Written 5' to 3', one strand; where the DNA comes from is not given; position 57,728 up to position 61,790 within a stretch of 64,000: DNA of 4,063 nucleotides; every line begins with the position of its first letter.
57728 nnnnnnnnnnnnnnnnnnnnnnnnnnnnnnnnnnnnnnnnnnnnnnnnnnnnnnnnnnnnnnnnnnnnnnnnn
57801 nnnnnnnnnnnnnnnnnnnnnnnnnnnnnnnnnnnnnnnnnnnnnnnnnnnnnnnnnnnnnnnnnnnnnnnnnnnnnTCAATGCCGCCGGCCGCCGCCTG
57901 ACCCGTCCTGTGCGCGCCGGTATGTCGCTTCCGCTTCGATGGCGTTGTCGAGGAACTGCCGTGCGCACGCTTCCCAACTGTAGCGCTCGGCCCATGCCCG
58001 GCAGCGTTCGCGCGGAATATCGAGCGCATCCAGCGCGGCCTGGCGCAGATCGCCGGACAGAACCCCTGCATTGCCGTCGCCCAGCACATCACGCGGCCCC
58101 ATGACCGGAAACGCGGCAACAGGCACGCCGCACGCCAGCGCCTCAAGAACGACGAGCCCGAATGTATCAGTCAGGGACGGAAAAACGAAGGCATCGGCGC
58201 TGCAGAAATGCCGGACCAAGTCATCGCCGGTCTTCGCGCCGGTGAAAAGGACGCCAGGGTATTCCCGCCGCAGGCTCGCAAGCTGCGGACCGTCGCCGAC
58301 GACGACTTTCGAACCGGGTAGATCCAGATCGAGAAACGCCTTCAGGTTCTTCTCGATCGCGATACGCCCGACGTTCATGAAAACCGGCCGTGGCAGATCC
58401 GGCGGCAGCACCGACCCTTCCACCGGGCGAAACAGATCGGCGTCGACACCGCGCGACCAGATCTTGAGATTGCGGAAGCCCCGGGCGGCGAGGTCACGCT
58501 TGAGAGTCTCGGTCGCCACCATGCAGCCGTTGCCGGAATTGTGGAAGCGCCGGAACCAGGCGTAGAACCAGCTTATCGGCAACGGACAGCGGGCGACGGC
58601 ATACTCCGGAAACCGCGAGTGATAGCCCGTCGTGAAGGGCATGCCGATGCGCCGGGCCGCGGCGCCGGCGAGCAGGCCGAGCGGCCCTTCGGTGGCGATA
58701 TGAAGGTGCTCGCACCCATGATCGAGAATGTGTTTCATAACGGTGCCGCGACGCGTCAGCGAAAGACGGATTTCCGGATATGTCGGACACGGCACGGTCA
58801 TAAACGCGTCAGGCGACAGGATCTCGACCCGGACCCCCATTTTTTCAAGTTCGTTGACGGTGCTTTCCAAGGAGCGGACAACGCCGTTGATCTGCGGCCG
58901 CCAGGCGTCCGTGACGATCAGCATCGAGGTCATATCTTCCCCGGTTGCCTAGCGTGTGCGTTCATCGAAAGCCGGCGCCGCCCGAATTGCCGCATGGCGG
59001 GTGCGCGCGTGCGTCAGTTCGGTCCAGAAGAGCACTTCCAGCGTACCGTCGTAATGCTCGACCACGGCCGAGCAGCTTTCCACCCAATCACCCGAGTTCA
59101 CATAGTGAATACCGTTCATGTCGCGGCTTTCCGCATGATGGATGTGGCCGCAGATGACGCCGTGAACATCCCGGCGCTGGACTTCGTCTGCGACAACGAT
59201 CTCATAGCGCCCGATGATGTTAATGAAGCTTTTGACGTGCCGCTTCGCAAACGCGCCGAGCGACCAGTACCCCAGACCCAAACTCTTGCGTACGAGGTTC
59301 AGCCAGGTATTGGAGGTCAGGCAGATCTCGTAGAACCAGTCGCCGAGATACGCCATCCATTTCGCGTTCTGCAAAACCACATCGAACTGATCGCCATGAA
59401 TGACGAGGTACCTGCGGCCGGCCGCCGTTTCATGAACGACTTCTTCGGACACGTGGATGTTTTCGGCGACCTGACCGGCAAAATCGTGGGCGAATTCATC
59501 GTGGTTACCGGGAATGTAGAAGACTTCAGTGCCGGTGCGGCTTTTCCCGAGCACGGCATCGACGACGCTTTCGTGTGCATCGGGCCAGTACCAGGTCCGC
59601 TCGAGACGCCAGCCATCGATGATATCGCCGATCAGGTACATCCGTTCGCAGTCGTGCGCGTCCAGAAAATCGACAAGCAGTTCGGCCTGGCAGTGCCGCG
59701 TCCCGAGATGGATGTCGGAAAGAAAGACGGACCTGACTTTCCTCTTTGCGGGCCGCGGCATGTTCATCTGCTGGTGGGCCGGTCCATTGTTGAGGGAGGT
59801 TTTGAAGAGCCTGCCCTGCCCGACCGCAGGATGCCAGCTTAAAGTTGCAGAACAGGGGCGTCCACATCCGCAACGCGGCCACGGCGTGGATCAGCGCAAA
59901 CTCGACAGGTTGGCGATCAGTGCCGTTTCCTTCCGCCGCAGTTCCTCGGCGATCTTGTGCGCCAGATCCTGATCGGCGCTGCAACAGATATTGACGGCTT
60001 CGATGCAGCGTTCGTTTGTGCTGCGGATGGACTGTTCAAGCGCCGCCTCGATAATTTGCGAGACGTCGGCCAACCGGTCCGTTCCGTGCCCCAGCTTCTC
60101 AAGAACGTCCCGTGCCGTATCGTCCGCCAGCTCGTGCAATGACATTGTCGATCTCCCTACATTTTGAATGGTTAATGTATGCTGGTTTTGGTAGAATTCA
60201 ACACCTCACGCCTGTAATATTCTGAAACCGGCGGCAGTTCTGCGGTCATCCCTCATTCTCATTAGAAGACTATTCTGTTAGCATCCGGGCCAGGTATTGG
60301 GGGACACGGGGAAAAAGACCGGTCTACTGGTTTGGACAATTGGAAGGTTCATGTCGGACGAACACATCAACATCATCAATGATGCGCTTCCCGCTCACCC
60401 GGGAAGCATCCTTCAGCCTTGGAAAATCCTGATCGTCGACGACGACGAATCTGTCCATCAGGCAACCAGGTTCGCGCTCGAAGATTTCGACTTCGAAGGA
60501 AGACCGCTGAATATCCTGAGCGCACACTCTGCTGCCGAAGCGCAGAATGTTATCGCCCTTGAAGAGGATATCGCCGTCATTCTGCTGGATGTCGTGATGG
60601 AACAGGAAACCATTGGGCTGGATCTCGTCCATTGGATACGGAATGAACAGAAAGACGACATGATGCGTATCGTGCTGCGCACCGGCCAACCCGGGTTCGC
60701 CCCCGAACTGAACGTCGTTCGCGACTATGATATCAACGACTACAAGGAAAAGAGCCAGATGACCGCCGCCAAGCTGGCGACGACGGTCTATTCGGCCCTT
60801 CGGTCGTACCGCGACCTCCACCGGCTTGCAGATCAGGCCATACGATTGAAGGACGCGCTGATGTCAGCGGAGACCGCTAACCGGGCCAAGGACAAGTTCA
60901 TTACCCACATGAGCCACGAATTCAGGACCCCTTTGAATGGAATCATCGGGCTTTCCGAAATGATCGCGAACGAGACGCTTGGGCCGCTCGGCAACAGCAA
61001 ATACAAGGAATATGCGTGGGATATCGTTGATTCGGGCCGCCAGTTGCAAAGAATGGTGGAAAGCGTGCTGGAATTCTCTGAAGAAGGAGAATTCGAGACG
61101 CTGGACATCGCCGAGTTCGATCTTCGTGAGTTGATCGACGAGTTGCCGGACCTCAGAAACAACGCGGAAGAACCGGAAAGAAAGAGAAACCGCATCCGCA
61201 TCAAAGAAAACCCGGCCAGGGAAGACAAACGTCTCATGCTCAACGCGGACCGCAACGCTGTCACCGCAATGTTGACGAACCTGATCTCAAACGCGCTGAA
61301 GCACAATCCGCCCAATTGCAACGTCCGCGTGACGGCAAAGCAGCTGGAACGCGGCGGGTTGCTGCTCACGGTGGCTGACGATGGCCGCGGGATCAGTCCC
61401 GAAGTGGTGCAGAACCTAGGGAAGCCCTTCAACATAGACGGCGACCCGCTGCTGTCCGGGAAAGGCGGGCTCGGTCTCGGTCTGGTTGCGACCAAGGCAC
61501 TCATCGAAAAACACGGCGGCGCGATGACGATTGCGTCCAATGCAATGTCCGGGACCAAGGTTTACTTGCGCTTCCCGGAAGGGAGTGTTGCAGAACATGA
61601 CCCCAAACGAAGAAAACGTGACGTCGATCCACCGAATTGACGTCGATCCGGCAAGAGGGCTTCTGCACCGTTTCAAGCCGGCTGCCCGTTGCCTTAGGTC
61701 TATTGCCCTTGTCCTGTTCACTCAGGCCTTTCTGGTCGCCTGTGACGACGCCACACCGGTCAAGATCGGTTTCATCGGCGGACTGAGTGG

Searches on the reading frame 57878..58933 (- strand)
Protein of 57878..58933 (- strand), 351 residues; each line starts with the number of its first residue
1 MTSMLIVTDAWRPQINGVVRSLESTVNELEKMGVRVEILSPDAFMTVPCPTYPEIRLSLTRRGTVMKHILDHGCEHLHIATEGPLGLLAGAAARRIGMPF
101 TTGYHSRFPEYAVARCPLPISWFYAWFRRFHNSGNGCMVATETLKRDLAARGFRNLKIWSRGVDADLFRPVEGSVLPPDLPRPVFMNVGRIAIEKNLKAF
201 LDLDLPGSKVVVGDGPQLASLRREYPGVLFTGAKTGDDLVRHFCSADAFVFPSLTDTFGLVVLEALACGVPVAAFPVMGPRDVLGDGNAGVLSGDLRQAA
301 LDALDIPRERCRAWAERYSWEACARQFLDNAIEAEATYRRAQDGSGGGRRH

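Call 62: search_protein_families(library=pfam, proteins=[window:57878-58933:-], max_evalue=0.00001)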
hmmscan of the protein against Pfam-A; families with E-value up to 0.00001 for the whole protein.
window:57878-58933:- (351 aa): 5 families
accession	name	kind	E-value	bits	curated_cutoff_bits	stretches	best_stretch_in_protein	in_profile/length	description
PF13692.12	Glyco_trans_1_4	-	1.8e-19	70.8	27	1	210-295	37-128/142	Glycosyl transferases group 1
PF00534.26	Glycos_transf_1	-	1.1e-17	64.5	26.4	1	181-293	14-140/172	Glycosyl transferases group 1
PF13439.12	Glyco_transf_4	-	3.5e-17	63.4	28.5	1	15-166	1-169/170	Glycosyltransferase Family 4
PF13579.12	Glyco_trans_4_4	-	2.1e-08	35.1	29.7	1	16-157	1-151/158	Glycosyl transferase 4-like domain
PF20706.3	GT4-conflict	-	8.7e-07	28.7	26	1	237-284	273-320/385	Family 4 Glycosyltransferase in conflict systems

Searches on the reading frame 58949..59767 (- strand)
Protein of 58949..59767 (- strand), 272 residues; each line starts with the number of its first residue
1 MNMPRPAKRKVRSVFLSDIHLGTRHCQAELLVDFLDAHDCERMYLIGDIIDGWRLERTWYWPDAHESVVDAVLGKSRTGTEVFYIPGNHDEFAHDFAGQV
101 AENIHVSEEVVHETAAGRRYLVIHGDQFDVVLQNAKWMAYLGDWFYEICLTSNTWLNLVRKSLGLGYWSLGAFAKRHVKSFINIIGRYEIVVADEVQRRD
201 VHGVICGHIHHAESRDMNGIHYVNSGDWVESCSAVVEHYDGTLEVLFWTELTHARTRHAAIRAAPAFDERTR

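Call 62: search_protein_families(library=pfam, proteins=[window:58949-59767:-], max_evalue=0.00001)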
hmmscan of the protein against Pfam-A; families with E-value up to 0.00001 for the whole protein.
window:58949-59767:- (272 aa): 2 families
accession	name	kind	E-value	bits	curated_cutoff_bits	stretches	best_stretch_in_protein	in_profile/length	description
PF12850.12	Metallophos_2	-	2.6e-08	34.4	27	0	14-129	4-93/154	Calcineurin-like phosphoesterase superfamily domain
PF00149.33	Metallophos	-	3.4e-07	31.3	21.5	1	13-211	3-190/191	Calcineurin-like phosphoesterase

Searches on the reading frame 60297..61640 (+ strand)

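Call 62: search_protein_families(library=pfam, proteins=[window:60297-61640:+], max_evalue=0.00001)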
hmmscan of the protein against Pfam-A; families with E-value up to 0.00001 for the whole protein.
window:60297-61640:+ (447 aa): 3 families
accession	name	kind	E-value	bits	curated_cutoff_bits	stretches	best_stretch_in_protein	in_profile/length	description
PF02518.31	HATPase_c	-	8.4e-21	74.9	26.4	1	318-428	2-109/111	Histidine kinase-, DNA gyrase B-, and HSP90-like ATPase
PF00512.31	HisKA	-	5.1e-15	55.7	26.9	1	197-262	1-62/66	His Kinase A (phospho-acceptor) domain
PF00072.30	Response_reg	-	3.3e-07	30.9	30.2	1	44-152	1-99/111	Response regulator receiver domain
